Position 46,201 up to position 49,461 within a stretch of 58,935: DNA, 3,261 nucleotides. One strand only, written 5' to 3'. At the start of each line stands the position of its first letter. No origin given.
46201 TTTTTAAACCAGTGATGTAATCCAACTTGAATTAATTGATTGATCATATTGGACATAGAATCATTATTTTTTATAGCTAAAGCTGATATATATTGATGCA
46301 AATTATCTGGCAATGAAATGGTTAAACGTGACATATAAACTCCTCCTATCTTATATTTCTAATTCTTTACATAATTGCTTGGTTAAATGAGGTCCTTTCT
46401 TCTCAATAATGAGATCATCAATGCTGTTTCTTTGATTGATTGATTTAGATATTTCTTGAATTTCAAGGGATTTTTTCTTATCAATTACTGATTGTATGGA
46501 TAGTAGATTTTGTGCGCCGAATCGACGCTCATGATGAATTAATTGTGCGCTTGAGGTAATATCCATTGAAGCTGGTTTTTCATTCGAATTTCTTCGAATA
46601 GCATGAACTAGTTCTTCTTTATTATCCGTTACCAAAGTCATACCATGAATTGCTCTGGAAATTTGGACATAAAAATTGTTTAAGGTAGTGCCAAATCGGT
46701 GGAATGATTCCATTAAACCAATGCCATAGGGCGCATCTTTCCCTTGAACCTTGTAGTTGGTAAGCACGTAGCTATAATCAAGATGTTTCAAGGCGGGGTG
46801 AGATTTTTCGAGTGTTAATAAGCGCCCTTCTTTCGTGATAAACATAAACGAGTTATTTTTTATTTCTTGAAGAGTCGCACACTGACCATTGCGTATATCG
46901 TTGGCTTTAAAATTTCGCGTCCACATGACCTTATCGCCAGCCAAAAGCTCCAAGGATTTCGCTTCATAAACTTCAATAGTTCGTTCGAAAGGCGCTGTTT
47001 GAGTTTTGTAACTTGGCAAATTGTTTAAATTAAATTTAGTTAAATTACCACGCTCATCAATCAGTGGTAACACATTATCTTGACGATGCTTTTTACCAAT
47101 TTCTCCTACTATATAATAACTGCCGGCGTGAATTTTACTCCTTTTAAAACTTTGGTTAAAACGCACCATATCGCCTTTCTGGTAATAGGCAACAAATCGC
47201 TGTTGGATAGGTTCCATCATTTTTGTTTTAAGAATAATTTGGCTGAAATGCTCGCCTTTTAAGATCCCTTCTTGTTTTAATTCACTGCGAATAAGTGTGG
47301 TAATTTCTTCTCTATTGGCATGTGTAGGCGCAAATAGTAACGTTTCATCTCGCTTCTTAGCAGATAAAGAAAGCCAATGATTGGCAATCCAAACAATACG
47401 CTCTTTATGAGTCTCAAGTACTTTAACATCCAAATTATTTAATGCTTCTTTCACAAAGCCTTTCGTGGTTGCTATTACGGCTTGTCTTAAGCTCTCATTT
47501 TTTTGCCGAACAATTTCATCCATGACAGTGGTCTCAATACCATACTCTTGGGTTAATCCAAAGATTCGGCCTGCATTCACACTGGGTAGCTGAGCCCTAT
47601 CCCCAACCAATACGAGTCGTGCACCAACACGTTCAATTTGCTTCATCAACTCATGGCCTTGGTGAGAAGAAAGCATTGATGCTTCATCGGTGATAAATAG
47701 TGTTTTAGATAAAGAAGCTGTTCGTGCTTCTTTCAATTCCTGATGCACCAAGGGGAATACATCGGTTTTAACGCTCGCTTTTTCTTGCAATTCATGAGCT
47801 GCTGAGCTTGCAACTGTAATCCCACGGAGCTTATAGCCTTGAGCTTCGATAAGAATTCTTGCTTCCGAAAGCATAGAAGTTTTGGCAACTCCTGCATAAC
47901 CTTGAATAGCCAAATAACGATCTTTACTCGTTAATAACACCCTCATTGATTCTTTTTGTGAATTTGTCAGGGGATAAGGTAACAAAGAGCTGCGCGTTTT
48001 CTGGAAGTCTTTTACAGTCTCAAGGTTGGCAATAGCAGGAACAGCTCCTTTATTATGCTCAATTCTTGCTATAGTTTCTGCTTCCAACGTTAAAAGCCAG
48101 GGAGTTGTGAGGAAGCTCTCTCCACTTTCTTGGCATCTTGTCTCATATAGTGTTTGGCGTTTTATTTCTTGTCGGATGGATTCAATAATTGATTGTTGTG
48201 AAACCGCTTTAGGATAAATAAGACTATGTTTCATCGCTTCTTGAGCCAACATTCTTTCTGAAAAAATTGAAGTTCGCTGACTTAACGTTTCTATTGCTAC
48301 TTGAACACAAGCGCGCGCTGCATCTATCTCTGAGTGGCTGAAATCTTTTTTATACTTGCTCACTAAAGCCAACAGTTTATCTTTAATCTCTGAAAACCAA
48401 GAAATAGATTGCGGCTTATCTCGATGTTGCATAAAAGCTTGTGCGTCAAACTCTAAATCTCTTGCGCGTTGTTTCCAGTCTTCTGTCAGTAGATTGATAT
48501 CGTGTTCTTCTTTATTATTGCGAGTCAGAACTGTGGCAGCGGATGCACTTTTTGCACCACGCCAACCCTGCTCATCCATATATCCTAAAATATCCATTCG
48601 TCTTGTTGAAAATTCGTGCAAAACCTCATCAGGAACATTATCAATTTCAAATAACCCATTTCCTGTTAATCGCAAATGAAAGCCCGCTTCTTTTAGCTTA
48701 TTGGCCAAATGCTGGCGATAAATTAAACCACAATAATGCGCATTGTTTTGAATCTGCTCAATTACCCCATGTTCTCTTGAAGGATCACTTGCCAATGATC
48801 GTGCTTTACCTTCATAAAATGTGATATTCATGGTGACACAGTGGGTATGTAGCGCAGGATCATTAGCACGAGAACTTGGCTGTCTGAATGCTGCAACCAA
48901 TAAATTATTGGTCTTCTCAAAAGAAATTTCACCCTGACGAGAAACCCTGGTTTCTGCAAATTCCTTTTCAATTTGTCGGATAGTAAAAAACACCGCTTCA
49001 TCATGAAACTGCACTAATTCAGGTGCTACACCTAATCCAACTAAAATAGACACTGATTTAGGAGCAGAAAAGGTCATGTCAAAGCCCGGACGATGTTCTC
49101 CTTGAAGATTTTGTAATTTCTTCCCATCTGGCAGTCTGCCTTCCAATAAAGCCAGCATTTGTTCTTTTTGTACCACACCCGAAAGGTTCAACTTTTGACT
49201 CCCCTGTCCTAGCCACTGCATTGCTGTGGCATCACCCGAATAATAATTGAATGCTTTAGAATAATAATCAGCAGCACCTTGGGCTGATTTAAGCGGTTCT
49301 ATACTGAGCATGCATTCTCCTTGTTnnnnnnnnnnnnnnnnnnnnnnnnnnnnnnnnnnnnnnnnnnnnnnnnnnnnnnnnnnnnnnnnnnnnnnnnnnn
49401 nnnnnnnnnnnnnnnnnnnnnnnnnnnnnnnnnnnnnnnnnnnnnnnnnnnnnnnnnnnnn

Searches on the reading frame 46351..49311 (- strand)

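Call 63: search_protein_families(library=pfam, proteins=[window:46351-49311:-], max_evalue=0.0001)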
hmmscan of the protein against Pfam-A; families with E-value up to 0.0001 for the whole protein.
window:46351-49311:- (986 aa): 4 families
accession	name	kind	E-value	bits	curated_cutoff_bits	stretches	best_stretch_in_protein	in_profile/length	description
PF08751.17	TrwC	-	2e-73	247.9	25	1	10-285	1-285/286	TrwC relaxase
PF13604.12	AAA_30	-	3.4e-39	135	27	1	448-628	2-181/191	AAA domain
PF13245.12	AAA_19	-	4.2e-12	46.8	25.1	1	461-578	8-132/134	AAA domain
PF22232.2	TraI_hel_assoc_N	-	2.6e-06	28.4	27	1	471-570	1-99/99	TraI helicase-associated ssDNA bd, N-terminal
